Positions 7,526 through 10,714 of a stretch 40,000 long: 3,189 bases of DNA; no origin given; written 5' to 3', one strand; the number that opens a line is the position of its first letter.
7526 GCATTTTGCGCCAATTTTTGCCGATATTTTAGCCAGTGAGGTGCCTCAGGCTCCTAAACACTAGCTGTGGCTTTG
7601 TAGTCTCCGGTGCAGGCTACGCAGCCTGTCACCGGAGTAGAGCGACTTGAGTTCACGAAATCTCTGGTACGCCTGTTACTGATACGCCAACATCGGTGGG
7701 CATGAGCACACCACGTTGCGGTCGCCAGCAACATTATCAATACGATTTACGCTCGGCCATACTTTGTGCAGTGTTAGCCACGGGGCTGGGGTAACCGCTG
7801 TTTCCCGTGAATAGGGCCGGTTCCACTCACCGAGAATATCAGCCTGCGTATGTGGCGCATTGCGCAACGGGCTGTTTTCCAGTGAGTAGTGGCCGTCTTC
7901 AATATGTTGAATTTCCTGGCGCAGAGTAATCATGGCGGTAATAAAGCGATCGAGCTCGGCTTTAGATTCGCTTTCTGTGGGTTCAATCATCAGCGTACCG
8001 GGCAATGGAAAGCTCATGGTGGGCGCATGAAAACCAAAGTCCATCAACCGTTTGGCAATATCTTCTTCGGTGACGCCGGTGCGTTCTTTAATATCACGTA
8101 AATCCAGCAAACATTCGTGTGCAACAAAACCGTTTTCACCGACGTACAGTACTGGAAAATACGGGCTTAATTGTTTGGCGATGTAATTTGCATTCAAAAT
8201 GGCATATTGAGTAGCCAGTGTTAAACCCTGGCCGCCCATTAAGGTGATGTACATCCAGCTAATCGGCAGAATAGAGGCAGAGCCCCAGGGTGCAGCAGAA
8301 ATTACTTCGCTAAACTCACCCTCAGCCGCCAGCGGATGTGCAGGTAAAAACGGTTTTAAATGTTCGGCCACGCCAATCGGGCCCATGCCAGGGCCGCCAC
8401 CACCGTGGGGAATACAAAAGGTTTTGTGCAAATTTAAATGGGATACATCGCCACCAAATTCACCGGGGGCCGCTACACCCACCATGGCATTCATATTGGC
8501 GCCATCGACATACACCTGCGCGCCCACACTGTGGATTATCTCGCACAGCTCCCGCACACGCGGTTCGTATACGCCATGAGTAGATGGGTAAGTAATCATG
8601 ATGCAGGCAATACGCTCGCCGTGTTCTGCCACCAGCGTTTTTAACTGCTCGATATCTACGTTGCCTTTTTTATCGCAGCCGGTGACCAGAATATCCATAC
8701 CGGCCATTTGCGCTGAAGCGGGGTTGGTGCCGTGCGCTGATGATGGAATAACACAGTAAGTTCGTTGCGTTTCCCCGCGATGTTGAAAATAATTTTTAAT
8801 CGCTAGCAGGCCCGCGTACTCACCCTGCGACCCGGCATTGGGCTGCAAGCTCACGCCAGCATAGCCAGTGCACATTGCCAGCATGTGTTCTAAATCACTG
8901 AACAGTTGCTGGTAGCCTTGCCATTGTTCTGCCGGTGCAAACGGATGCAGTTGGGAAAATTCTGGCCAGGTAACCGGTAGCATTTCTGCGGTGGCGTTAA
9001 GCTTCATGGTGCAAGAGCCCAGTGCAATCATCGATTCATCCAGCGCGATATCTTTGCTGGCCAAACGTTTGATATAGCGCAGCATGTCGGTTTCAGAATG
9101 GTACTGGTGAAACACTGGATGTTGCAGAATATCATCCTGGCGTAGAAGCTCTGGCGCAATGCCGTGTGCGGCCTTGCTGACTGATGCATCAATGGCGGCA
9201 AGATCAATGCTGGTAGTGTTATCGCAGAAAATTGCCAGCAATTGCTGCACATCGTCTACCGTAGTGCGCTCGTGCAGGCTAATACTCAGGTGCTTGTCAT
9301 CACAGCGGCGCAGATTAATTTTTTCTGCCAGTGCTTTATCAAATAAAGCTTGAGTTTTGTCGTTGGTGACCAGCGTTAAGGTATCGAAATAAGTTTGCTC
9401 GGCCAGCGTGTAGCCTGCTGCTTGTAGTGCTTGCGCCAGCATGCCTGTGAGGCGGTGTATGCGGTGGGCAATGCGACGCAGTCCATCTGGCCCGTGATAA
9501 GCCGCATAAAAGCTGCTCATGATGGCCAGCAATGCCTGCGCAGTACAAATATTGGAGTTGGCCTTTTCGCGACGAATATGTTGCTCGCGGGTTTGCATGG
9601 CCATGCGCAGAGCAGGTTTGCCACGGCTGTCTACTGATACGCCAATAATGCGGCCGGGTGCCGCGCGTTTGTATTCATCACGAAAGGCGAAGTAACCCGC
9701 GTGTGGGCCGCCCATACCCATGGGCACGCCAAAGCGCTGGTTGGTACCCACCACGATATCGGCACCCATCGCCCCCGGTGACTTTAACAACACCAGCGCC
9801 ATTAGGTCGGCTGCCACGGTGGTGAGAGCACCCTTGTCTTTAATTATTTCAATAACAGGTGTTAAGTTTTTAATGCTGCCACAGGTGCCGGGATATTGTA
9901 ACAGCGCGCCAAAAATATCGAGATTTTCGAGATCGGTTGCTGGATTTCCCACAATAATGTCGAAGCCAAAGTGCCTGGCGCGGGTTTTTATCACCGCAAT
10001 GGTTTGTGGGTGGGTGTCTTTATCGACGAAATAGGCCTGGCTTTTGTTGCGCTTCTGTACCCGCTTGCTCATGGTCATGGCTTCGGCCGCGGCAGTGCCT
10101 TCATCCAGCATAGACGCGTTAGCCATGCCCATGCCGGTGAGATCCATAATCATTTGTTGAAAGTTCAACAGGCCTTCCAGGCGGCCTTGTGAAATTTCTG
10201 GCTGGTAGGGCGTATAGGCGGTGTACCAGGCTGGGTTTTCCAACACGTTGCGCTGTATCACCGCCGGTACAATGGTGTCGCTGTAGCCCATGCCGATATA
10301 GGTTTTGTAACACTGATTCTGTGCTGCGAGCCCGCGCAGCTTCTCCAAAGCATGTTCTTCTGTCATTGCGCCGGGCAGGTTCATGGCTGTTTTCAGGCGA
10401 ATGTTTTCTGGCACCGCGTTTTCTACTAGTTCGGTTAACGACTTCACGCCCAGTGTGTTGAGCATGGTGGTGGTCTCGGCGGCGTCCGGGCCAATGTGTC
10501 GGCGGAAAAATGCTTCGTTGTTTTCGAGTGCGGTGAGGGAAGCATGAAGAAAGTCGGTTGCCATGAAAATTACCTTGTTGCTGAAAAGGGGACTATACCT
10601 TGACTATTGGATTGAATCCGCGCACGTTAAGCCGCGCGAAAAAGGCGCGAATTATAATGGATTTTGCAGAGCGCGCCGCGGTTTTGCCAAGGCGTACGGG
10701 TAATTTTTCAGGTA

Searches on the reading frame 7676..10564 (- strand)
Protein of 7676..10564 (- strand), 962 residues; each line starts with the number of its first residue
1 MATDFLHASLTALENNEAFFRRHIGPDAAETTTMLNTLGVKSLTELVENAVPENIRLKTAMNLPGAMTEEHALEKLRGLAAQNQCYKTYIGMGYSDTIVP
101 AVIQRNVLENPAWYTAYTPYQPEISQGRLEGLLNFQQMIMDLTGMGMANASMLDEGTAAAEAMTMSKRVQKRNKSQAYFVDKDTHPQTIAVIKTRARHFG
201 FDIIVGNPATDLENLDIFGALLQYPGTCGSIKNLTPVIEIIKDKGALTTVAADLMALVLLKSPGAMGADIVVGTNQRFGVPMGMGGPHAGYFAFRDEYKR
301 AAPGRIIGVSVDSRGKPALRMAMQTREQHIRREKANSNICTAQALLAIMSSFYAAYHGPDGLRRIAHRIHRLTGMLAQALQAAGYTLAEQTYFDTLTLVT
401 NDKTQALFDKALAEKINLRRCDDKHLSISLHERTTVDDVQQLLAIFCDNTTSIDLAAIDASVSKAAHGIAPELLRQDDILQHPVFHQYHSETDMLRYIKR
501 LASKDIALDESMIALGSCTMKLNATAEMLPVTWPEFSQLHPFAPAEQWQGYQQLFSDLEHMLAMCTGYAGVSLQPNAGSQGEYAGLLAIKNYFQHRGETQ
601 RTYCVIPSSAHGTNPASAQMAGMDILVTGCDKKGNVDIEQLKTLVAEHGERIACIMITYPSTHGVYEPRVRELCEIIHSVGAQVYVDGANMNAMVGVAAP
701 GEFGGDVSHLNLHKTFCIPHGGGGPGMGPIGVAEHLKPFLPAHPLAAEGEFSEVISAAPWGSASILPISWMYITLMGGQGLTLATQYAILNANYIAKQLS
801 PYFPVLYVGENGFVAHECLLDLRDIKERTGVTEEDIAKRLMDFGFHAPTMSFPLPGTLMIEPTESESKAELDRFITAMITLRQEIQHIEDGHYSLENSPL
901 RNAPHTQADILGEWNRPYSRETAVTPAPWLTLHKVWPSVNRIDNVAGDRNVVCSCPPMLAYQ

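Call 30: list_cluster_members(proteins=[window:7676-10564:-, window:14722-15660:-, window:13903-14433:+, window:31038-34187:+, window:20357-22261:-])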
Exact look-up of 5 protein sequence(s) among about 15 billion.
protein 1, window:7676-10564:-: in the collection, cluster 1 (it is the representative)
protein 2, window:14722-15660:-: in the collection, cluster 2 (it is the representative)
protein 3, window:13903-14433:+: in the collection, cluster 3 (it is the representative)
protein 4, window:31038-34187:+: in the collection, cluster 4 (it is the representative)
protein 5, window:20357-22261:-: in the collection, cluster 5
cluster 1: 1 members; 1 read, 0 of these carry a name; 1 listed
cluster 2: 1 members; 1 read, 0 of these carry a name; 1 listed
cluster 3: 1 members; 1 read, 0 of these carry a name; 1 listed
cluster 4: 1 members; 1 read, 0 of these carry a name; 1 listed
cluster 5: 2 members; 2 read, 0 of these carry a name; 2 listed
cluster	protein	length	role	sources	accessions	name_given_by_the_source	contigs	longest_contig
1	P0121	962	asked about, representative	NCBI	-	-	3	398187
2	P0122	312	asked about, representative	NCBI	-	-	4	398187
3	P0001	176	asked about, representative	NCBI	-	-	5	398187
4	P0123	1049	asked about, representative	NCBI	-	-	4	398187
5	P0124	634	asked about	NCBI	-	-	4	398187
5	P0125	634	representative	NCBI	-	-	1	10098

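Call 39: search_protein_families(library=pfam, proteins=[window:7676-10564:-])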
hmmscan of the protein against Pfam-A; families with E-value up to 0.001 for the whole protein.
window:7676-10564:- (962 aa): 3 families
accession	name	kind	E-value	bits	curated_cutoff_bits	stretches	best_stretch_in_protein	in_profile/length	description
PF02347.22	GDC-P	-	3.4e-191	636.2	26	2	21-446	1-429/429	Glycine cleavage system P-protein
PF21478.3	GcvP2_C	-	2.7e-57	192.4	27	1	784-905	1-122/122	Glycine dehydrogenase, C-terminal domain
PF00266.25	Aminotran_5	-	0.00057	19.4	21.5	0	618-714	109-201/371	Aminotransferase class-V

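Call 41: find_homologous_proteins(query=window:7676-10564:-, max_evalue=1e-100)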
Query window:7676-10564:- (962 aa): 8000 proteins with E <= 1e-100 among 8000 candidates; the best 120 are listed.
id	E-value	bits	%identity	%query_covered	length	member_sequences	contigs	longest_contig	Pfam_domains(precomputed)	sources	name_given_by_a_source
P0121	0.0e+0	2223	100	100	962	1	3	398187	PF02347.23,PF21478.4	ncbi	-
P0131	0.0e+0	1687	75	100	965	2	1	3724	PF02347.23,PF21478.4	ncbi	-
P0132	0.0e+0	1527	68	100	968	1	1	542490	PF02347.23,PF21478.4,PF01212.28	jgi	jgi:glycine cleavage system P protein (glycine dehydrogenase)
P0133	0.0e+0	1516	67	100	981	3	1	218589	PF02347.23,PF21478.4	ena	-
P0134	0.0e+0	1515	66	100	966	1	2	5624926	PF02347.23,PF21478.4,PF01212.28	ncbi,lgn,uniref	ncbi:aminomethyl-transferring glycine dehydrogenase [Maricurvus nonylphenolicus]|uniref:aminomethyl-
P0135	0.0e+0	1513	66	100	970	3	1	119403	PF02347.23,PF21478.4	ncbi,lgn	-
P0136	0.0e+0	1507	67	100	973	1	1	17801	PF02347.23,PF21478.4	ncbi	-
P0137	0.0e+0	1507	67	100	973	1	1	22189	PF02347.23,PF21478.4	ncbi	ncbi:MAG: aminomethyl-transferring glycine dehydrogenase [Exilibacterium sp.]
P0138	0.0e+0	1507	67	99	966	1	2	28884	PF02347.23,PF21478.4,PF01212.28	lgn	-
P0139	0.0e+0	1506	67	100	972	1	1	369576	PF02347.23,PF21478.4,PF01212.28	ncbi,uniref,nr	ncbi:aminomethyl-transferring glycine dehydrogenase [Exilibacterium tricleocarpae]|uniref:Glycine de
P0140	0.0e+0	1506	67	100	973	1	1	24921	PF02347.23,PF21478.4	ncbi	-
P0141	0.0e+0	1505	68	100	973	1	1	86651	PF02347.23,PF21478.4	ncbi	-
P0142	0.0e+0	1505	67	99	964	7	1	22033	PF02347.23,PF21478.4,PF01212.28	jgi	-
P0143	0.0e+0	1505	67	99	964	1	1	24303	PF02347.23,PF21478.4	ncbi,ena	-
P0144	0.0e+0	1504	67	100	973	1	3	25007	PF02347.23,PF21478.4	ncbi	-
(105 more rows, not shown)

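Call 70: find_encoding_contigs(protein=P0132, flank=10000, max_places=1)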
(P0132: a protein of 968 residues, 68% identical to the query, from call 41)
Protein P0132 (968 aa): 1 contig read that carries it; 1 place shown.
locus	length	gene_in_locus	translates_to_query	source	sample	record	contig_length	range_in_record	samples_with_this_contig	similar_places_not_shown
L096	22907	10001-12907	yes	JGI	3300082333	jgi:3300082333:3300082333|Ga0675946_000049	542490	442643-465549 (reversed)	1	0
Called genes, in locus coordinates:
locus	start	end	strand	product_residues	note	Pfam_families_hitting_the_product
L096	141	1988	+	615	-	PF07715:Plug, PF00593:TonB_dep_Rec_b-barrel, PF14905:OMP_b-brl_3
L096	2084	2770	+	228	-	PF00881:Nitroreductase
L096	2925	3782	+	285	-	PF05552:MS_channel_1st_1, PF00924:MS_channel_2nd, PF21082:MS_channel_3rd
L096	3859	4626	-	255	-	PF02654:CobS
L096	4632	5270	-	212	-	PF00300:His_Phos_1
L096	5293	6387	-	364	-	PF02277:DBI_PRT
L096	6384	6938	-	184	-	PF02283:CobU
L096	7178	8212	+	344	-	PF00571:CBS, PF00990:GGDEF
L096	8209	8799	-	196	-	PF03167:UDG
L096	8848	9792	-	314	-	PF02674:Colicin_V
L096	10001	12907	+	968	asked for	PF02347:GDC-P, PF01212:Beta_elim_lyase (weak), PF21478:GcvP2_C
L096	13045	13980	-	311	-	PF12146:Hydrolase_4, PF00561:Abhydrolase_1, PF12697:Abhydrolase_6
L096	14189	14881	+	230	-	PF01797:Y1_Tnp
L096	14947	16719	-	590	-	PF01266:DAO (faint), PF00732:GMC_oxred_N, PF05199:GMC_oxred_C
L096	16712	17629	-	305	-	-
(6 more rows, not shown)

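Call 71: find_encoding_contigs(protein=P0134, flank=10000, max_places=1)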
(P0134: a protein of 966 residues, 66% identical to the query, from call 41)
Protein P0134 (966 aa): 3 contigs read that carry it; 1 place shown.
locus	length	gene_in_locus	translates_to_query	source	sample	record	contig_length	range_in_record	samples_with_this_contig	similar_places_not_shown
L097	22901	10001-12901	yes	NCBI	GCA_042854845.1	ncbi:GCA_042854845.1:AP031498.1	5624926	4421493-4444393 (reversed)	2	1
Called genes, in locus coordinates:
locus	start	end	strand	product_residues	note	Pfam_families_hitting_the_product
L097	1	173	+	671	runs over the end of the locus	PF07715:Plug, PF00593:TonB_dep_Rec_b-barrel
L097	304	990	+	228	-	PF00881:Nitroreductase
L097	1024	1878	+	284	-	PF05552:MS_channel_1st_1, PF00924:MS_channel_2nd, PF21082:MS_channel_3rd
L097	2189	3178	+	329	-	PF00246:Peptidase_M14, PF10994:DUF2817 (weak)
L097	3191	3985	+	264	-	PF00561:Abhydrolase_1, PF12146:Hydrolase_4, PF12697:Abhydrolase_6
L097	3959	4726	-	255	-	PF02654:CobS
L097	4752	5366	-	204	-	PF00300:His_Phos_1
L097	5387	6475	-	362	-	PF02277:DBI_PRT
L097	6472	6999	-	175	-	PF02283:CobU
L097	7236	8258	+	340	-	PF00571:CBS, PF00990:GGDEF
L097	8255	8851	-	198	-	PF03167:UDG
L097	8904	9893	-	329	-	PF02674:Colicin_V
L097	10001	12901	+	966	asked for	PF02347:GDC-P, PF01212:Beta_elim_lyase (faint), PF02347:GDC-P, PF21478:GcvP2_C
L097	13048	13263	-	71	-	PF03884:YacG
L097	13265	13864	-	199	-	PF01121:CoaE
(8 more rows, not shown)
